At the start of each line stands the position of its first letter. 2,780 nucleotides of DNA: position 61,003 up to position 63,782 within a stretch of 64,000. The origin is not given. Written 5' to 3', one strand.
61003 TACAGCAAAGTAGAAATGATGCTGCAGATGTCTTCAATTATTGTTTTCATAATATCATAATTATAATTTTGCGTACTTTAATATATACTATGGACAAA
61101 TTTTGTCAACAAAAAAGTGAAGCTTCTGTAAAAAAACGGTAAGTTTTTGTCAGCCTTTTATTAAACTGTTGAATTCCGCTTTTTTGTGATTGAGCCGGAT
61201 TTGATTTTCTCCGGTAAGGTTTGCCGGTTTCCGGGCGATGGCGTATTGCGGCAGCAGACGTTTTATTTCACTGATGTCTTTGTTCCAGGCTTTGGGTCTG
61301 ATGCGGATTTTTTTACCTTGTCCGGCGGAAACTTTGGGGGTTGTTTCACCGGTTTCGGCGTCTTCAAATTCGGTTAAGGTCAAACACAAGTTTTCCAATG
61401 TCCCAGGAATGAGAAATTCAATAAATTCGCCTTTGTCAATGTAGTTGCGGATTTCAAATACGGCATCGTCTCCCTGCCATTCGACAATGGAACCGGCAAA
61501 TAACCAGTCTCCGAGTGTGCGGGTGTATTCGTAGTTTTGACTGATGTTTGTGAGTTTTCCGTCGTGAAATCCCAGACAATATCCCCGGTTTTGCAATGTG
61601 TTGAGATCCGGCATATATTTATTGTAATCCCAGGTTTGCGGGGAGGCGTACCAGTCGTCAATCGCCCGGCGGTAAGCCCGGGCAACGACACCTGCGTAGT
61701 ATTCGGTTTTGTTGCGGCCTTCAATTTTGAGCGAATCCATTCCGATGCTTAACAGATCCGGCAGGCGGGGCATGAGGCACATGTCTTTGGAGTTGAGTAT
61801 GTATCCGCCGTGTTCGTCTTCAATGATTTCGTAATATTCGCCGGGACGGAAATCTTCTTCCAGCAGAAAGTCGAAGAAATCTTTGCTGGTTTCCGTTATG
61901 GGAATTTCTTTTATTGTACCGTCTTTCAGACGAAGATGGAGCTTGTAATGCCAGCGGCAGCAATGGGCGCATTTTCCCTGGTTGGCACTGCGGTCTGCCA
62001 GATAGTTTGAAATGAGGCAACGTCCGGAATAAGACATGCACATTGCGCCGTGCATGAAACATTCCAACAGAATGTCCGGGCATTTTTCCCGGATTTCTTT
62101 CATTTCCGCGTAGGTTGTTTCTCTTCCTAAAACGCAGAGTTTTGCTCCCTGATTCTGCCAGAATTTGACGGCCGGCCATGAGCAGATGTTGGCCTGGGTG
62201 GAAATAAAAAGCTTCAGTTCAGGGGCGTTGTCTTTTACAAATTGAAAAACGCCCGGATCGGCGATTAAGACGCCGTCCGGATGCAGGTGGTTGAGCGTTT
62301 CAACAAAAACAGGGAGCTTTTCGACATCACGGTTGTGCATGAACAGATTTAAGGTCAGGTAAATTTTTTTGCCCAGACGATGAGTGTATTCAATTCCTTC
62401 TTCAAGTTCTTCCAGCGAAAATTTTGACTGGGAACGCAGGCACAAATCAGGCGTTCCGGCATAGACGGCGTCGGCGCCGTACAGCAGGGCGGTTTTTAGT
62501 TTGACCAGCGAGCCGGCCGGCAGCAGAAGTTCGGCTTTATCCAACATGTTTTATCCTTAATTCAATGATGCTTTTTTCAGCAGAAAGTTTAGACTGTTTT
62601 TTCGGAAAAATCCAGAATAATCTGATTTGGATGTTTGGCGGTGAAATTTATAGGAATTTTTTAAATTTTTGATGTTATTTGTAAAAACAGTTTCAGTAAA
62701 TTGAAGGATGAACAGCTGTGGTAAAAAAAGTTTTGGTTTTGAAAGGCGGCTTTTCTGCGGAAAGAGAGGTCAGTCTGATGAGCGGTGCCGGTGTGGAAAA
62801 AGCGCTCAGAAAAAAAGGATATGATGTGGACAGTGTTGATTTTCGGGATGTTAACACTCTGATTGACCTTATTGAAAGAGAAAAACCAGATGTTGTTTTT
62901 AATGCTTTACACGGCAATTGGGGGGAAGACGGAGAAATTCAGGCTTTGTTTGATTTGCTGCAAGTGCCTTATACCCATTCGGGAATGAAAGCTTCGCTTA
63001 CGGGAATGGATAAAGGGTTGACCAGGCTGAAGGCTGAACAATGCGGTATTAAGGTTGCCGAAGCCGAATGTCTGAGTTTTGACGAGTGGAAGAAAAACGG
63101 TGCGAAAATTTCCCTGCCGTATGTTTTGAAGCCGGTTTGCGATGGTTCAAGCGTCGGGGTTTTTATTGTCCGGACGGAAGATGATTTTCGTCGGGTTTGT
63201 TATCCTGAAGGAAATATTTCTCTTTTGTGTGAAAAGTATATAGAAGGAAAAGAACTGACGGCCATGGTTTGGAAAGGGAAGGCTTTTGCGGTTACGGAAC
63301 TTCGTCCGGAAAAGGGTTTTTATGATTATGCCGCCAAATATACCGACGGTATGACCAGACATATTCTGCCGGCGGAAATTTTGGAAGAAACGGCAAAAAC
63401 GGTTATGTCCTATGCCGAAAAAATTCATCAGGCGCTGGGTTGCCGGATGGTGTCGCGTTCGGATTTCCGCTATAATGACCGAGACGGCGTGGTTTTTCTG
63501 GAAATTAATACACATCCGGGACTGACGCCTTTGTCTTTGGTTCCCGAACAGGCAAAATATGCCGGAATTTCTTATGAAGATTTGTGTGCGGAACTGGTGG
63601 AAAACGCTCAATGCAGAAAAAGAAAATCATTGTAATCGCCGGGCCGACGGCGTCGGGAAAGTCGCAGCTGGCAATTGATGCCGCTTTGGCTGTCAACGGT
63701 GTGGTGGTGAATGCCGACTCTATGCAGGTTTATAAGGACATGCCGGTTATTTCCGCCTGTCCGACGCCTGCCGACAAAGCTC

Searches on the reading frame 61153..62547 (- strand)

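Call 80: search_protein_families(library=pfam, proteins=[window:61153-62547:-], max_evalue=0.05)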
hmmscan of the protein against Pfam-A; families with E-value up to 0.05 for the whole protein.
window:61153-62547:- (465 aa): 2 families
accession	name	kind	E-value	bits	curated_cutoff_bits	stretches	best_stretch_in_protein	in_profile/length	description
PF01136.24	Peptidase_U32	-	2.7e-76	256.4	22.4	1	76-331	2-230/233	Peptidase family U32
PF16325.11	Peptidase_U32_C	-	6.1e-05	23.5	28.2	1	348-416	3-70/83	Peptidase family U32 C-terminal domain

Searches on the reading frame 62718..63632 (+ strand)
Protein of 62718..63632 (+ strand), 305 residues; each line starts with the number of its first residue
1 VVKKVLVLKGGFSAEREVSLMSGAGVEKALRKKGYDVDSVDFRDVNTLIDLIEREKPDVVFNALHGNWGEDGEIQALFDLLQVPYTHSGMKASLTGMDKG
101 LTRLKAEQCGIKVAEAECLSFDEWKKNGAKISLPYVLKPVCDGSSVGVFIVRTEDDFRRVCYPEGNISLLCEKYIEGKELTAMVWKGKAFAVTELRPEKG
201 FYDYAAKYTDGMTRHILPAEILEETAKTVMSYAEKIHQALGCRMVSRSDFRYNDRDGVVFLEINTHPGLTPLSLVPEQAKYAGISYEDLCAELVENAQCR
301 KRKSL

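Call 80: search_protein_families(library=pfam, proteins=[window:62718-63632:+], max_evalue=0.05)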
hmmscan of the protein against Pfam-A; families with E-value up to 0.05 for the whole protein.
window:62718-63632:+ (305 aa): 6 families
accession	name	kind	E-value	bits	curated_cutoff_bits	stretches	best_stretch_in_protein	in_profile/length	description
PF07478.18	Dala_Dala_lig_C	-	7e-40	137.1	24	1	108-295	4-204/204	D-ala D-ala ligase C-terminus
PF01820.27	Dala_Dala_lig_N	-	5.3e-20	72.6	34.6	2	53-86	86-119/121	D-ala D-ala ligase N-terminus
PF13535.11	ATP-grasp_4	-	7.5e-09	35.8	27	1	131-265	1-150/160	ATP-grasp domain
PF02222.28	ATP-grasp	-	3.7e-05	23.9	27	1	106-242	3-139/179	ATP-grasp domain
PF02655.19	ATP-grasp_3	-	0.0018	18.8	23.2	1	118-265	21-155/160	ATP-grasp domain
PF08443.16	RimK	-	0.017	15.2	21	0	130-270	38-170/188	RimK-like ATP-grasp domain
